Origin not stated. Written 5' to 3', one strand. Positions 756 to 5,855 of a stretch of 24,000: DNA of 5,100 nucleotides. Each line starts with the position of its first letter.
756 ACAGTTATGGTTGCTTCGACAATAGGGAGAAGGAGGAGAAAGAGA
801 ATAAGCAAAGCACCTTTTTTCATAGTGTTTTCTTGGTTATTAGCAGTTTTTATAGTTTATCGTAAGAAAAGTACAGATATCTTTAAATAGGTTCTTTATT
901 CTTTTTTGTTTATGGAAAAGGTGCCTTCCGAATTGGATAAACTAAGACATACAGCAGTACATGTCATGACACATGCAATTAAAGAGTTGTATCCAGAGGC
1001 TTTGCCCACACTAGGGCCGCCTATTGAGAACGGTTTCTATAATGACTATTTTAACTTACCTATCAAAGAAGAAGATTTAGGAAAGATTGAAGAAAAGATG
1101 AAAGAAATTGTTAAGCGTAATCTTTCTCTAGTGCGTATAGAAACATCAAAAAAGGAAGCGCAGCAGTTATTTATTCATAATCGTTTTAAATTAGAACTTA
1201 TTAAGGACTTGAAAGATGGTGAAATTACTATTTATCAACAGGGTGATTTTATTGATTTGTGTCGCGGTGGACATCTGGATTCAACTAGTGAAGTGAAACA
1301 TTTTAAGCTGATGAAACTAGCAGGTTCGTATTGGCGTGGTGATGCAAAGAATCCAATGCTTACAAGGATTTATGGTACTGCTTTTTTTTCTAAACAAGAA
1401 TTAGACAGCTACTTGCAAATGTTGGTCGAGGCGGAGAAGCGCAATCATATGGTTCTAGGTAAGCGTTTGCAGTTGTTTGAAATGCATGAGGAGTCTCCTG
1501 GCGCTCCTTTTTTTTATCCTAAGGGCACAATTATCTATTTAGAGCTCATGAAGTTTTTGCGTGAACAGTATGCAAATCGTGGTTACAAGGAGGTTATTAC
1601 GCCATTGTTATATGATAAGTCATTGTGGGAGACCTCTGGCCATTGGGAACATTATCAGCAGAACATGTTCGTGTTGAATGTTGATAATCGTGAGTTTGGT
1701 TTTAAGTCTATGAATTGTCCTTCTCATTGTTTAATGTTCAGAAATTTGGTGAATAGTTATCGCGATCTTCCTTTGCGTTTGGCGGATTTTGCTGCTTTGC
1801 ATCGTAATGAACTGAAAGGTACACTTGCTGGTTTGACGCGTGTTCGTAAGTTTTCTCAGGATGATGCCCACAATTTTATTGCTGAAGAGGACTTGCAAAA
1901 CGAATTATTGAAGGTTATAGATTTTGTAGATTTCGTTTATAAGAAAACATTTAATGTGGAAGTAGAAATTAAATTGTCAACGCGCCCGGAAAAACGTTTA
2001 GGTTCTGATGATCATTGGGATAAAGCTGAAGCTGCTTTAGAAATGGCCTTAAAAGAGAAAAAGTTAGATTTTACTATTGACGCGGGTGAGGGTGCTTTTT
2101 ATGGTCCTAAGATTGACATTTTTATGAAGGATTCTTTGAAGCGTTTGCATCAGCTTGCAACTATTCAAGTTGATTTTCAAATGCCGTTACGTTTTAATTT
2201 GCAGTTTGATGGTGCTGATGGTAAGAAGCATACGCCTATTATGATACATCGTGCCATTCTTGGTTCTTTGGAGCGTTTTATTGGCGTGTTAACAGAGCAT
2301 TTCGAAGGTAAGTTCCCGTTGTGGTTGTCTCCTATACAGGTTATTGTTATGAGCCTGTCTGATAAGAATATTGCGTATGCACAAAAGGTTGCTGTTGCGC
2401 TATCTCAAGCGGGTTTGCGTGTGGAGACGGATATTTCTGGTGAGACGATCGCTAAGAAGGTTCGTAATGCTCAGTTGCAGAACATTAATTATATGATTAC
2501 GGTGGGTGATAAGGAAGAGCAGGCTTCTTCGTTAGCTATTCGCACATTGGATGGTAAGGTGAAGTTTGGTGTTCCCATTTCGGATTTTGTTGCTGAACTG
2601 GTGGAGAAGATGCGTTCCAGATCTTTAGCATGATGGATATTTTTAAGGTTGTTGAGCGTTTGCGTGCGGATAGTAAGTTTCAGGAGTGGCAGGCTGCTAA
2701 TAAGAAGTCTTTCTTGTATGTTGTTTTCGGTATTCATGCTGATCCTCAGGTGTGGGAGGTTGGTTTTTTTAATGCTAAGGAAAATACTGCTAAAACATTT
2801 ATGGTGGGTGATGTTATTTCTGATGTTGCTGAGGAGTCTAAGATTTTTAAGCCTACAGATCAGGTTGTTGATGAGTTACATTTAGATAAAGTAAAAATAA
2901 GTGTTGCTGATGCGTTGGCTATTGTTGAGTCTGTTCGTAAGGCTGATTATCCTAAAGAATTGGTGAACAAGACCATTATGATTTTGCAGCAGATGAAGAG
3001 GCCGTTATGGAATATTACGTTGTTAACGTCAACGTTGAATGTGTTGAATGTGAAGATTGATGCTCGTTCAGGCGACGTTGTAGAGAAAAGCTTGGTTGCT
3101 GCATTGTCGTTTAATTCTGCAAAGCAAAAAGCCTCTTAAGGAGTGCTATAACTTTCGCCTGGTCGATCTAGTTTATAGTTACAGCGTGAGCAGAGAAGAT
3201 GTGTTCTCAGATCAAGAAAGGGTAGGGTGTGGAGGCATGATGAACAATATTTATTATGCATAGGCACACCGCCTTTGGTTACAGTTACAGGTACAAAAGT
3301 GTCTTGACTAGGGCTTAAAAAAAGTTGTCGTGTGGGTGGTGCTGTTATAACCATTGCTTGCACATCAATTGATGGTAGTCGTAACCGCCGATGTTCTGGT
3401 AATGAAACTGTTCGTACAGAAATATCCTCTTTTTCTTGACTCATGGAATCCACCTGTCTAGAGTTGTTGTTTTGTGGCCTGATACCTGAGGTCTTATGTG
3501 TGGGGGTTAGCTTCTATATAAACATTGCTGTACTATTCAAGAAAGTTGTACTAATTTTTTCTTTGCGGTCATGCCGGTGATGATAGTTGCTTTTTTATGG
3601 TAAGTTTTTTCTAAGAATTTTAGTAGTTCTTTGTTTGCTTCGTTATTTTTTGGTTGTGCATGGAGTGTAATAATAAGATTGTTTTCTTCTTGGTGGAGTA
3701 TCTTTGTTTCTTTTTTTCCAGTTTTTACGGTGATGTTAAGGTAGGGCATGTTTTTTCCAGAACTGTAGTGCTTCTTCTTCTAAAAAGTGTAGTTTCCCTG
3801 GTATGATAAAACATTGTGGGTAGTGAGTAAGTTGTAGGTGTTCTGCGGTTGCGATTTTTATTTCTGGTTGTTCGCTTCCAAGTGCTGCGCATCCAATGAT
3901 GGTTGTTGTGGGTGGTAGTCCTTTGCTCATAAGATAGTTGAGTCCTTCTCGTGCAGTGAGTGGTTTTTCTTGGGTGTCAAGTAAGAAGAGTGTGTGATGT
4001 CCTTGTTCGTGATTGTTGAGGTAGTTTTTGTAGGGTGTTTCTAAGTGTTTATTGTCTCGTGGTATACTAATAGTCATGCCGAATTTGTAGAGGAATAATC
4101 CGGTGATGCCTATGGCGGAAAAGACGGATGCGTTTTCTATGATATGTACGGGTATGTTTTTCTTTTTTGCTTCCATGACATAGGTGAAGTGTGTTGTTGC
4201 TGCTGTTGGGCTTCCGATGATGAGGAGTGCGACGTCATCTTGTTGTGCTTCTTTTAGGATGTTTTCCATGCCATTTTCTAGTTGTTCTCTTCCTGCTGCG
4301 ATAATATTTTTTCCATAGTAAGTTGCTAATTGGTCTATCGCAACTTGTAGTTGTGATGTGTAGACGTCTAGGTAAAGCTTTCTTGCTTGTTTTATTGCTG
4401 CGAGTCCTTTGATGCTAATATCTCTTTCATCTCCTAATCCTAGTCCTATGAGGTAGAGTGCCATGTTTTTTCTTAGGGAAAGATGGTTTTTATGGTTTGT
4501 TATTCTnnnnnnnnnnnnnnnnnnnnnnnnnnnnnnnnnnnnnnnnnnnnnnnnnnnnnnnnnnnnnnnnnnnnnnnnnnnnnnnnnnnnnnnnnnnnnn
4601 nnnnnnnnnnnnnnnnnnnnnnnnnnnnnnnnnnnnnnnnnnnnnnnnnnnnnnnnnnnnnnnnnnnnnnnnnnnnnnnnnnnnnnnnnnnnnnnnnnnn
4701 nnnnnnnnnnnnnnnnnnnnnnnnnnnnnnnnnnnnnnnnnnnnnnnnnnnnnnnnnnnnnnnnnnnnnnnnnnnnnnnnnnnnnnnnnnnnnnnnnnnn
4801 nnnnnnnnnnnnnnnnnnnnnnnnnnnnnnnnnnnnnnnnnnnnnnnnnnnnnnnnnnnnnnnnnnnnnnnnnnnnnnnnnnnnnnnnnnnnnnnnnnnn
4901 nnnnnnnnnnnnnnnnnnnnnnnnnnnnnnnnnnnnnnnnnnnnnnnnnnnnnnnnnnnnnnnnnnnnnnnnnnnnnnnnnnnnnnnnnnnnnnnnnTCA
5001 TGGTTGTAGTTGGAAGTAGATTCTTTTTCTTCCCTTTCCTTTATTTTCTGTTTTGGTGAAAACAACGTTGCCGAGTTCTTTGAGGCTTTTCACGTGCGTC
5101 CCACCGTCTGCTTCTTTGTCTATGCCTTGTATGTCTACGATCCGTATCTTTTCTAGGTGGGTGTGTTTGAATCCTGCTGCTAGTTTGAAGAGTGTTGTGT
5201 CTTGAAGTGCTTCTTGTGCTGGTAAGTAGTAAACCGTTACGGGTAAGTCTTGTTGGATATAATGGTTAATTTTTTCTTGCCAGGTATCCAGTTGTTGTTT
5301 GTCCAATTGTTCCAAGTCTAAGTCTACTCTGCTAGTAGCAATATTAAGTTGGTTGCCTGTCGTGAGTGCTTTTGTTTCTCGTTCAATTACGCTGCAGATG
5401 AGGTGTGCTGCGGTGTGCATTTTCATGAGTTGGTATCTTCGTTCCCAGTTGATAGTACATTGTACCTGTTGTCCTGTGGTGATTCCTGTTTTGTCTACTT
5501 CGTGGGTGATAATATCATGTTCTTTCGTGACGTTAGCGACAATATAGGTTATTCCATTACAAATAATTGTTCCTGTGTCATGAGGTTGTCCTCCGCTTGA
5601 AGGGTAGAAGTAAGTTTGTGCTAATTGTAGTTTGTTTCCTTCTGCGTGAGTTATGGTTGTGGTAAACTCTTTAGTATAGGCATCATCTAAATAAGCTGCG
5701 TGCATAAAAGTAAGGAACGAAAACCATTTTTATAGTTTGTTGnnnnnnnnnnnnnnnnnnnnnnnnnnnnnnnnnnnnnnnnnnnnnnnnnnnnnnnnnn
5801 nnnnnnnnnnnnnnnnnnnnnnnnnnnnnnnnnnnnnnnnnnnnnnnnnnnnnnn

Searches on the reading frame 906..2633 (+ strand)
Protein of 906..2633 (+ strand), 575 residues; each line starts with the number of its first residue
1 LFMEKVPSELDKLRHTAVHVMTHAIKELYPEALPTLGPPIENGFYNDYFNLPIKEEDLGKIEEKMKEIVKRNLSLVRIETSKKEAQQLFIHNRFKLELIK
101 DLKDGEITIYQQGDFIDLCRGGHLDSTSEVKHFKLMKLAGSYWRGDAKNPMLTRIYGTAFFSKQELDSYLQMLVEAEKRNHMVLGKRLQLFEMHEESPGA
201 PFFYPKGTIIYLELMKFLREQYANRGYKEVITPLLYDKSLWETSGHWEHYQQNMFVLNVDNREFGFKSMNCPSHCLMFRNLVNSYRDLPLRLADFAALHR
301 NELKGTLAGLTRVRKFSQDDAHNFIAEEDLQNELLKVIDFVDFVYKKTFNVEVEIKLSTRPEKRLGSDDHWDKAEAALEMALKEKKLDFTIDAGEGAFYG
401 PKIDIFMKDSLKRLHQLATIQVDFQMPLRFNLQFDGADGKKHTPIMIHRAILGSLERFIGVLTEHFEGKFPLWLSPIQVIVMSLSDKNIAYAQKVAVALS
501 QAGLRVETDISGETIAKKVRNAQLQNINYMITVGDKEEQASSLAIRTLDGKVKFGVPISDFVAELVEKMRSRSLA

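Call 32: search_protein_families(library=pfam, proteins=[window:906-2633:+])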
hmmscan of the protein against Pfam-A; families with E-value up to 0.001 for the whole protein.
window:906-2633:+ (575 aa): 3 families
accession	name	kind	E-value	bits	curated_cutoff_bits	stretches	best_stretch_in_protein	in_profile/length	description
PF00587.30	tRNA-synt_2b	-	1.7e-41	142.7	29.3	1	259-466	5-179/179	tRNA synthetase class II core domain (G, H, P, S and T)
PF03129.25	HGTP_anticodon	-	3.3e-21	75.7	21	1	478-567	1-93/94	Anticodon binding domain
PF07973.19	tRNA_SAD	-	3.1e-16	59.5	24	1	107-156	1-44/44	Threonyl and Alanyl tRNA synthetase second additional domain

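Call 46: find_homologous_proteins(query=window:906-2630:+, max_evalue=1e-30)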
Query window:906-2630:+ (575 aa): 8000 proteins with E <= 1e-30 among 8000 candidates; the best 120 are listed.
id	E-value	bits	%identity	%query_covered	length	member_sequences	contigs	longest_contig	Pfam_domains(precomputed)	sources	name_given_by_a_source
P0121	0.0e+0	1295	100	100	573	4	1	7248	PF03129.26,PF00587.31,PF07973.20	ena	-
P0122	0.0e+0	1123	85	100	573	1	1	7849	PF03129.26,PF00587.31,PF07973.20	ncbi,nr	ncbi:MAG: threonine--tRNA ligase [Nanoarchaeota archaeon]|nr:threonine--tRNA ligase [Nanoarchaeota a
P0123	8.7e-292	987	74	99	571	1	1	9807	PF03129.26,PF00587.31,PF07973.20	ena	-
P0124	2.4e-291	985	74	99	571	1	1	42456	PF03129.26,PF00587.31,PF07973.20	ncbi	-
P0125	1.5e-286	969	71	99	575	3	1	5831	PF03129.26,PF00587.31,PF07973.20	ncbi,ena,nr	ncbi:MAG TPA: threonine--tRNA ligase [Candidatus Nanoarchaeia archaeon]|nr:threonine--tRNA ligase [C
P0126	4.9e-284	961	71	99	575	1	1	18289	PF03129.26,PF00587.31,PF07973.20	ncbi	-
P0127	1.1e-274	930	69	99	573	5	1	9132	PF03129.26,PF00587.31,PF07973.20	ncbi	-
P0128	5.6e-274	928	70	100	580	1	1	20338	PF03129.26,PF00587.31,PF07973.20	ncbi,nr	ncbi:MAG: threonine--tRNA ligase [Nanoarchaeota archaeon]|nr:threonine--tRNA ligase [Nanoarchaeota a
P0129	9.9e-265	897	68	100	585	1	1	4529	PF03129.26,PF00587.31,PF07973.20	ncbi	-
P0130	4.7e-259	879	65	99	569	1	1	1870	PF03129.26,PF00587.31,PF07973.20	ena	-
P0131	7.5e-259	878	65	99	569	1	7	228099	PF03129.26,PF00587.31,PF07973.20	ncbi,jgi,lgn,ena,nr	ncbi:MAG TPA: threonine--tRNA ligase [Candidatus Nanoarchaeia archaeon]|nr:threonine--tRNA ligase [C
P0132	3.7e-258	876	65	99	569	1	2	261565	PF03129.26,PF00587.31,PF07973.20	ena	-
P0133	1.1e-232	792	59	98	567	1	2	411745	PF03129.26,PF00587.31,PF07973.20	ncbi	-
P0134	7.5e-229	779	59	98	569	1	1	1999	PF03129.26,PF00587.31,PF07973.20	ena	-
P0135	1.4e-227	775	57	98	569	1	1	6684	PF03129.26,PF00587.31,PF07973.20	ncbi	-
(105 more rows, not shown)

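Call 47: find_encoding_contigs(protein=P0124, flank=10000, max_places=2)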
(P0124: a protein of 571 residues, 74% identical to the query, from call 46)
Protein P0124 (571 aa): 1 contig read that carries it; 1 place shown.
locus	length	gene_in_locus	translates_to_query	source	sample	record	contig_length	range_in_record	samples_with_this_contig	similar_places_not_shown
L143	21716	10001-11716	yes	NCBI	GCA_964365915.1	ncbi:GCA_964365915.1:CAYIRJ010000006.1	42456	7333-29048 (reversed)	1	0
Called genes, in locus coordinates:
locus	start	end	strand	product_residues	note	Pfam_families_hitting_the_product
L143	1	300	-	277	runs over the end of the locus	PF01261:AP_endonuc_2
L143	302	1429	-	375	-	PF00266:Aminotran_5, PF01041:DegT_DnrJ_EryC1 (weak), PF01212:Beta_elim_lyase (faint)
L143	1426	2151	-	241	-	PF02463:SMC_N, PF00005:ABC_tran, PF13304:AAA_21 (faint)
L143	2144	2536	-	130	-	PF01592:NifU_N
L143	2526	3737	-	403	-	PF00155:Aminotran_1_2, PF00266:Aminotran_5, PF01053:Cys_Met_Meta_PP (weak), PF01041:DegT_DnrJ_EryC1 (weak)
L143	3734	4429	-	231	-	PF01458:SUFBD_core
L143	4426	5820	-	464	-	PF19295:SufBD_N, PF01458:SUFBD_core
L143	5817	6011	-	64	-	-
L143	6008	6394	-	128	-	-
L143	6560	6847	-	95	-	PF01883:FeS_assembly_P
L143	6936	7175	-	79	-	-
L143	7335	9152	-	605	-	PF01835:MG2 (faint), PF19077:Big_13 (faint)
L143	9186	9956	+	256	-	-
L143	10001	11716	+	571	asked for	PF07973:tRNA_SAD, PF00587:tRNA-synt_2b, PF03129:HGTP_anticodon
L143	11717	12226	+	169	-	-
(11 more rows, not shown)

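Call 48: find_encoding_contigs(protein=P0128, flank=10000, max_places=2)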
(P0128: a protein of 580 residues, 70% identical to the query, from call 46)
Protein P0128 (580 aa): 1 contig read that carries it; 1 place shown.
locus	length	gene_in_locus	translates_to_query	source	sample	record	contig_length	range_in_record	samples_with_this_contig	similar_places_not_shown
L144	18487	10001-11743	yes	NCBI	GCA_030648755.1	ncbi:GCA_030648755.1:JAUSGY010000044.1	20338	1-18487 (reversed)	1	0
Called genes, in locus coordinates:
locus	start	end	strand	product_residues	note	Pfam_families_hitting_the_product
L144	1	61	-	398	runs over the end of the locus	PF00155:Aminotran_1_2, PF00266:Aminotran_5, PF01053:Cys_Met_Meta_PP (weak)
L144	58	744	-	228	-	PF01458:SUFBD_core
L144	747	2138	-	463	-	PF19295:SufBD_N, PF01458:SUFBD_core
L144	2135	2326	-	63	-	-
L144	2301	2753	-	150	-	-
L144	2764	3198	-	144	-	-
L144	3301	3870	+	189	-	-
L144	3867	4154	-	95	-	PF01883:FeS_assembly_P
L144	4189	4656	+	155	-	PF13489:Methyltransf_23 (weak), PF13847:Methyltransf_31 (faint), PF08241:Methyltransf_11, PF08242:Methyltransf_12 (weak), PF13649:Methyltransf_25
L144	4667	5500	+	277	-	PF03721:UDPG_MGDP_dh_N, PF00984:UDPG_MGDP_dh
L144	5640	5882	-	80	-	-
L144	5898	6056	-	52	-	-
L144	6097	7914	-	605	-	PF15418:DUF4625 (faint), PF01835:MG2 (faint), PF19077:Big_13 (faint)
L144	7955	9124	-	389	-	PF00437:T2SSE, PF01935:DUF87 (weak)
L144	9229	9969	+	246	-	-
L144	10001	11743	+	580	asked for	PF07973:tRNA_SAD, PF00587:tRNA-synt_2b, PF03129:HGTP_anticodon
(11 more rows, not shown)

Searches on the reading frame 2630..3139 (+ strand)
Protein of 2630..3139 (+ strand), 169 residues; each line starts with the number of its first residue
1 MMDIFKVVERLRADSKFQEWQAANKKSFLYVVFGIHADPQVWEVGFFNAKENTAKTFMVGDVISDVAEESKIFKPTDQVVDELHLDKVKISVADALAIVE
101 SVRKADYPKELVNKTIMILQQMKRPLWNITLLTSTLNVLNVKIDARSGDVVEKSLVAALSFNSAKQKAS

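Call 32: search_protein_families(library=pfam, proteins=[window:2630-3139:+])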
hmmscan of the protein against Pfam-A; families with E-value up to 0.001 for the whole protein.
window:2630-3139:+ (169 aa): 1 family
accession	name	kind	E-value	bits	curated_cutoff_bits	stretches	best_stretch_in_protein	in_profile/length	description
PF03413.25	PepSY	-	0.00092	19.9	24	0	89-152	1-58/60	Peptidase propeptide and YPEB domain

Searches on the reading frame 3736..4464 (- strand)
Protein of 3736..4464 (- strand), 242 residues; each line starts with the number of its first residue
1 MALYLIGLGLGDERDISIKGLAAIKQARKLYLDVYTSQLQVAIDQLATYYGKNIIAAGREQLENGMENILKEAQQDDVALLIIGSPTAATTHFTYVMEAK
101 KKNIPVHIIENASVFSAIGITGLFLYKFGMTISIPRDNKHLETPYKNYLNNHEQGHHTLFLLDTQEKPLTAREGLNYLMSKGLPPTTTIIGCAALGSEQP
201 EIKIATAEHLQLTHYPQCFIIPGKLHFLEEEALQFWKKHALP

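Call 32: search_protein_families(library=pfam, proteins=[window:3736-4464:-])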
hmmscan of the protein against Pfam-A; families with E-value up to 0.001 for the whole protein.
window:3736-4464:- (242 aa): 1 family
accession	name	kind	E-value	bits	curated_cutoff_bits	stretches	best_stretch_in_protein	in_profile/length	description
PF00590.25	TP_methylase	-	1.7e-15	58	27.8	1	3-210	2-211/212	Tetrapyrrole (Corrin/Porphyrin) Methylases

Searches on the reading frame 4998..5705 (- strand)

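Call 32: search_protein_families(library=pfam, proteins=[window:4998-5705:-])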
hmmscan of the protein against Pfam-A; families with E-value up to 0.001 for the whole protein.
window:4998-5705:- (235 aa): 2 families
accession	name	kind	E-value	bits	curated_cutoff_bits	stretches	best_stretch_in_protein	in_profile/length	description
PF01411.24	tRNA-synt_2c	-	7.7e-13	48.3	30.3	1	11-89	472-552/552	tRNA synthetases class II (A)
PF07973.19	tRNA_SAD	-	1.1e-11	45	24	1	187-230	1-44/44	Threonyl and Alanyl tRNA synthetase second additional domain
